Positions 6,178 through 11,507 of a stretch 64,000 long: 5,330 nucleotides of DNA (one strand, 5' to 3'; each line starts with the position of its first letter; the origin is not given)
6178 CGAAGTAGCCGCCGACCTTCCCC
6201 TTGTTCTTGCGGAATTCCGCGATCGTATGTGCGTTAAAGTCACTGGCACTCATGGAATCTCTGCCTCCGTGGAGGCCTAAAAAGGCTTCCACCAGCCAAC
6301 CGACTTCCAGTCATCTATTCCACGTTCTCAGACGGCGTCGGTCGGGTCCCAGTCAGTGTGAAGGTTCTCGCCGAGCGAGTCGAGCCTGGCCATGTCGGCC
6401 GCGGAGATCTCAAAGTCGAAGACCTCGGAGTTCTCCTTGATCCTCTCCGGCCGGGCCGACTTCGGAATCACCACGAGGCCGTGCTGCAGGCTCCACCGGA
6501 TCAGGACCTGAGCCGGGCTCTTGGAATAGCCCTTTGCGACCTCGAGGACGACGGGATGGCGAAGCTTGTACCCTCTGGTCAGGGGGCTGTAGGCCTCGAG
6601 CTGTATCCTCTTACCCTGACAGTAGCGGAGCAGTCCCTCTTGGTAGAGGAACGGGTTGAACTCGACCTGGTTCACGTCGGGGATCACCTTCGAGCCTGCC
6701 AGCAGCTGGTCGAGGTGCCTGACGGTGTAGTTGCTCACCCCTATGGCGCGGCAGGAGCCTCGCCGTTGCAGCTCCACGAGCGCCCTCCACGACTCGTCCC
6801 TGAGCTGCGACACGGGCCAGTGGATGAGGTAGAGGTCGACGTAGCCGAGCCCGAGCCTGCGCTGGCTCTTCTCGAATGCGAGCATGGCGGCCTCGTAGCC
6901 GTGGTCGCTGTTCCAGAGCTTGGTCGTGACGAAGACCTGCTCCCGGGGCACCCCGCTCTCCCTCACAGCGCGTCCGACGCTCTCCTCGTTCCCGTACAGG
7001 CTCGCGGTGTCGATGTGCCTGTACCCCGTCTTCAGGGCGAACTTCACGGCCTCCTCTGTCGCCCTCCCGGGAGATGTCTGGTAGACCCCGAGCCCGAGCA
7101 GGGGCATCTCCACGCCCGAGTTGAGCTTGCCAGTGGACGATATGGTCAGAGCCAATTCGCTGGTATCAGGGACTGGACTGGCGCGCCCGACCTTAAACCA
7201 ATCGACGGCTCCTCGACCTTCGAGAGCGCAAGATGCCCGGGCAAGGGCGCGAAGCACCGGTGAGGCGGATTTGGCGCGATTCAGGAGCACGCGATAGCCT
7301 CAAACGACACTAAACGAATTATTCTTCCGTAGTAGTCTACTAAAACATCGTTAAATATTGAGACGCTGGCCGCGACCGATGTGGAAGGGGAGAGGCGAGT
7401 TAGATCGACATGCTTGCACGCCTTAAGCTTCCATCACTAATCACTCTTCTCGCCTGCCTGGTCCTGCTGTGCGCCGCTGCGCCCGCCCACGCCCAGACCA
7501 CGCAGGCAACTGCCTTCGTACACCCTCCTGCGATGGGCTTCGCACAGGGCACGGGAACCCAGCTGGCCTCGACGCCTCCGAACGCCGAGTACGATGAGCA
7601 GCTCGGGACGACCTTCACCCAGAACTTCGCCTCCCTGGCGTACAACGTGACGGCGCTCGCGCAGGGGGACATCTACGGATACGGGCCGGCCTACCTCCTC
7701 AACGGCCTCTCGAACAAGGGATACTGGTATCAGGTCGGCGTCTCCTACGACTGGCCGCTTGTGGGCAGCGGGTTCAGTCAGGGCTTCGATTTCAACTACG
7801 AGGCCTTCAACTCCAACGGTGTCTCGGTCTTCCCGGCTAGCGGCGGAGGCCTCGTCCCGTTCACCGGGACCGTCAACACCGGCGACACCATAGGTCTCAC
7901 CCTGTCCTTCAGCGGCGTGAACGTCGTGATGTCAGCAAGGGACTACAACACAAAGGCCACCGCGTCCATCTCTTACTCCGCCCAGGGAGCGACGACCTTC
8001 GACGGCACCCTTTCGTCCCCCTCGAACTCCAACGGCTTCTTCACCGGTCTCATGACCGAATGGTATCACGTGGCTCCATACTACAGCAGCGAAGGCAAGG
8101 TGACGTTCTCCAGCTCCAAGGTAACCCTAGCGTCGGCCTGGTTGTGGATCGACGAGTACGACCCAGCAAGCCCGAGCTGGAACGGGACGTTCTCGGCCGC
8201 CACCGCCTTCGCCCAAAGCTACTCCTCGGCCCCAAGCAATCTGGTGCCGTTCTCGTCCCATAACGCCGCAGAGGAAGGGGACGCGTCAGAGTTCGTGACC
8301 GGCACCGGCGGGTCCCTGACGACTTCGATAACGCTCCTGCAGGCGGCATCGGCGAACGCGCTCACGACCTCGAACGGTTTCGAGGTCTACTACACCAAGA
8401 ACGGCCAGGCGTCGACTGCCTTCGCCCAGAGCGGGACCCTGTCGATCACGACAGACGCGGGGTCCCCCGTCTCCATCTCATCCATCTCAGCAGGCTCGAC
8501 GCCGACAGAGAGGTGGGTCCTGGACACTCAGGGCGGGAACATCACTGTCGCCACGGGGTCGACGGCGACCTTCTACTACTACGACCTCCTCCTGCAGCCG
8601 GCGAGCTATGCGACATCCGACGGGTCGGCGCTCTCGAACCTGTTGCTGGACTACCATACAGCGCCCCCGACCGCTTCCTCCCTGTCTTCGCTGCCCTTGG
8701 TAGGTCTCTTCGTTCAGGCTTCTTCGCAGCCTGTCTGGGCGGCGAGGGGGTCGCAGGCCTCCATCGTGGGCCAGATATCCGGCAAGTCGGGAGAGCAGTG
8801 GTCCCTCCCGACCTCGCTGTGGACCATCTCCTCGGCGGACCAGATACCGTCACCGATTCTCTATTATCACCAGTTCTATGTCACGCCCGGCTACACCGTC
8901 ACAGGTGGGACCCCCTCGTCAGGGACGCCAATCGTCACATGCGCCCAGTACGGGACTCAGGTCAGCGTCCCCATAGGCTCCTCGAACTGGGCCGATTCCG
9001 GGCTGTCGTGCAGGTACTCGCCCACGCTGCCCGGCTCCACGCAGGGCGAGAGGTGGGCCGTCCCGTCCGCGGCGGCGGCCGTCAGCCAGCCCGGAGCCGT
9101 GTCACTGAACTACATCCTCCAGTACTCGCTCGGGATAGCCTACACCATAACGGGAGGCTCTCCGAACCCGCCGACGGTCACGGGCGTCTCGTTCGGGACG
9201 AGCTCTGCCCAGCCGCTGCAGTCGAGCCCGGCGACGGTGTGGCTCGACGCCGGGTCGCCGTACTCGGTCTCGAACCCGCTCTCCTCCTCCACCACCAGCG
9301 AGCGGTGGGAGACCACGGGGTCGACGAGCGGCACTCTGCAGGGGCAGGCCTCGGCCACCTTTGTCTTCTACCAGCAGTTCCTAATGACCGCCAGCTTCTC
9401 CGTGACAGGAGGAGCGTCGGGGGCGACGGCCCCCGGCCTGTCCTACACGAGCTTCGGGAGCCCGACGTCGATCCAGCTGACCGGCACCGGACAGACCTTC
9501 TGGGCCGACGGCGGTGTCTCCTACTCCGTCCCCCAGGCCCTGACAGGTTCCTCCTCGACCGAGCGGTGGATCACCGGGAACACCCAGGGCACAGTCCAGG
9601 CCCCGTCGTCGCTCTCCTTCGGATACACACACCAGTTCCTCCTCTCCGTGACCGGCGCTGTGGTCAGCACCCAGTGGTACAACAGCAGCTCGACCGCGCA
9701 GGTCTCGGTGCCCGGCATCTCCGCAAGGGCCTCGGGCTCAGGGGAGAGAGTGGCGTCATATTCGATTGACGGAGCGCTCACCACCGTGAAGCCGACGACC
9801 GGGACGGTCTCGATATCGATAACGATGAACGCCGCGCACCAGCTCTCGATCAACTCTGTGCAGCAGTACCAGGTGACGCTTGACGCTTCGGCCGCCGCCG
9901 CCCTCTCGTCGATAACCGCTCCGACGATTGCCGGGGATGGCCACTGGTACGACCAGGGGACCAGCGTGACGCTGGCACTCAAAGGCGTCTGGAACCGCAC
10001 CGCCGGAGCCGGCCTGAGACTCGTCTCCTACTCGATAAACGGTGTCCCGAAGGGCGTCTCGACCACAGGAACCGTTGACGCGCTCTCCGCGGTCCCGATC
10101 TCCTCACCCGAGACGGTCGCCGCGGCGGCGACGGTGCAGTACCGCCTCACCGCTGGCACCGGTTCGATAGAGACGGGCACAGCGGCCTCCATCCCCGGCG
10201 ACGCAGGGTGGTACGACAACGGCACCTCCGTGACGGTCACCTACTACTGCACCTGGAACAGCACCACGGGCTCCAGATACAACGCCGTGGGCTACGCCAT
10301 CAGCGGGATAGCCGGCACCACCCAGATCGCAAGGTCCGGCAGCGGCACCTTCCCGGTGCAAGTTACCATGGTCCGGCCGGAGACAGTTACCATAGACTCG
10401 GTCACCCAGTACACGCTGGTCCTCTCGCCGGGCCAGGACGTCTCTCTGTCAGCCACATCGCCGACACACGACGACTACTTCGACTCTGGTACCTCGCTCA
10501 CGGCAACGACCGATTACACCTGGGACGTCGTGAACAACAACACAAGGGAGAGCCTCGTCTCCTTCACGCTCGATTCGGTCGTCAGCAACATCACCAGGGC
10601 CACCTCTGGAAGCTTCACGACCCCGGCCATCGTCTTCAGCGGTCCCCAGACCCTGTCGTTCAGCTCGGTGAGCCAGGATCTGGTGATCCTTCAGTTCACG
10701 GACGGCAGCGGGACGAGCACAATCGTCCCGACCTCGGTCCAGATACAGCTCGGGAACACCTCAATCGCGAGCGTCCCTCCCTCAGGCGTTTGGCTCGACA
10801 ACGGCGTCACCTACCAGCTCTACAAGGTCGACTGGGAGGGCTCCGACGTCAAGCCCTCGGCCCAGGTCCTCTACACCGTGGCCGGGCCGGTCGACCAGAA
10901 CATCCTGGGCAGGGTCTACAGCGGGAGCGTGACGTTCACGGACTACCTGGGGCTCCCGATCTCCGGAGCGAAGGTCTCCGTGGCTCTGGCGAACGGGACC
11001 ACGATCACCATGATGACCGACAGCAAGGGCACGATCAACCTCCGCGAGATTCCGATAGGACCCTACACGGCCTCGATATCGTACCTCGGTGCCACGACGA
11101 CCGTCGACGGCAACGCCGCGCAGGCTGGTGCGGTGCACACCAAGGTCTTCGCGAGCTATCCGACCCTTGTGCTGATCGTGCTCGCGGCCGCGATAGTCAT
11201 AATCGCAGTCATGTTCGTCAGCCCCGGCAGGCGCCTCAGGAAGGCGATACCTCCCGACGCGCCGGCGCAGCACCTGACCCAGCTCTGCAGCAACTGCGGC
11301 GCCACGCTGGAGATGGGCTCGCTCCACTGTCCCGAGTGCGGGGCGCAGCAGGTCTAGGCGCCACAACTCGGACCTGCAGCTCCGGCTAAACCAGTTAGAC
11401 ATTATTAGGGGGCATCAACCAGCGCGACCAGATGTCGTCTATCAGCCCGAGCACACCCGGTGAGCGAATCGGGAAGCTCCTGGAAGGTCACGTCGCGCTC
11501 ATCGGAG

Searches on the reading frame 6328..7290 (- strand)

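Call 44: search_protein_families(library=pfam, proteins=[window:6328-7290:-], max_evalue=0.001)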
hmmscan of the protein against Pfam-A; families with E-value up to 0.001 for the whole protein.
window:6328-7290:- (320 aa): 1 family
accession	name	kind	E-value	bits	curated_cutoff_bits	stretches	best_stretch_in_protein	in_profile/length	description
PF00248.27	Aldo_ket_red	-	5.3e-56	190.3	24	1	76-307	19-290/291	Aldo/keto reductase family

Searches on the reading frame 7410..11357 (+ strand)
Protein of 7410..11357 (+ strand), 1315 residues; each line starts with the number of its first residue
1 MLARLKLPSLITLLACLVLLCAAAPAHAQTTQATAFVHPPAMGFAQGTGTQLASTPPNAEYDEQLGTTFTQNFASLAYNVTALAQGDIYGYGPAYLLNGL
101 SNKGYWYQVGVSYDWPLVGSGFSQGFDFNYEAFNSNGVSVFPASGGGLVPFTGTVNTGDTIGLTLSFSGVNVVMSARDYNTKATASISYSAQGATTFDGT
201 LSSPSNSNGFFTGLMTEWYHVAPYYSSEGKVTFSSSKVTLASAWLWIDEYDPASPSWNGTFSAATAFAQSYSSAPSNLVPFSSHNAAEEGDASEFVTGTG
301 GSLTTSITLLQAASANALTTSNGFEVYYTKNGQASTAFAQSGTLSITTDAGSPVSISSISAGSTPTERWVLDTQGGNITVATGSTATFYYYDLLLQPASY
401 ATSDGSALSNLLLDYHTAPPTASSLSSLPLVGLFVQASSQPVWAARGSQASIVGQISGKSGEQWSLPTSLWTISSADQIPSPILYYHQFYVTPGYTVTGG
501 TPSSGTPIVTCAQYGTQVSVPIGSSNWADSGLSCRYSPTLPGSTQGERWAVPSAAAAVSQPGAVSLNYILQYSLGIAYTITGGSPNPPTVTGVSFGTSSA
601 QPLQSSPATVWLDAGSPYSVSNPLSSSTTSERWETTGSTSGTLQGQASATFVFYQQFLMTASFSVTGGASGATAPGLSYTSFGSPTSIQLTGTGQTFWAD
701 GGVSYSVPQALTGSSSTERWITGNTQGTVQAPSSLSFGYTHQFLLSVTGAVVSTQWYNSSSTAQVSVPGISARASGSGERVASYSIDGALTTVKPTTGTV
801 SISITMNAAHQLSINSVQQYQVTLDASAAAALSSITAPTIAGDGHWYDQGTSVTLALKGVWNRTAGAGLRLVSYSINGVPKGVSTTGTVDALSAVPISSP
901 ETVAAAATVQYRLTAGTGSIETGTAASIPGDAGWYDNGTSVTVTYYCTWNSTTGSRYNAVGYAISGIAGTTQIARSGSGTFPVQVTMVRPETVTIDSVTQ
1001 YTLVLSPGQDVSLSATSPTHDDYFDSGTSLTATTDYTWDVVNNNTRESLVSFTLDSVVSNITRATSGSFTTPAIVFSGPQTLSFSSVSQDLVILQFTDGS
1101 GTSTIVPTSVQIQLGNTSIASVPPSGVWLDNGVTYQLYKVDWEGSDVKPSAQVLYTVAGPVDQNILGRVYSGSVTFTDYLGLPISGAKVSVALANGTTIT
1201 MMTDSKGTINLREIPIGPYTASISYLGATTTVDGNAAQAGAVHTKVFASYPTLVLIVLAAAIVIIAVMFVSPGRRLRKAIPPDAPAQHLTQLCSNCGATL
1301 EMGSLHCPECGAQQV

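Call 44: search_protein_families(library=pfam, proteins=[window:7410-11357:+], max_evalue=0.001)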
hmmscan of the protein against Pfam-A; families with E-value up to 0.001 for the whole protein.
window:7410-11357:+ (1315 aa): 3 families
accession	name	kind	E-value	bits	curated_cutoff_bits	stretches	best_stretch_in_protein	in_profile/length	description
PF13620.12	CarboxypepD_reg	-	2.2e-07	31.6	32.3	1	1172-1239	4-71/82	Carboxypeptidase regulatory-like domain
PF13715.12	CarbopepD_reg_2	-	9.9e-05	22.7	32.2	1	1172-1231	3-58/88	CarboxypepD_reg-like domain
PF13248.11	Zn_ribbon_3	-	0.00029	20.6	27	1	1293-1312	5-24/26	zinc-ribbon domain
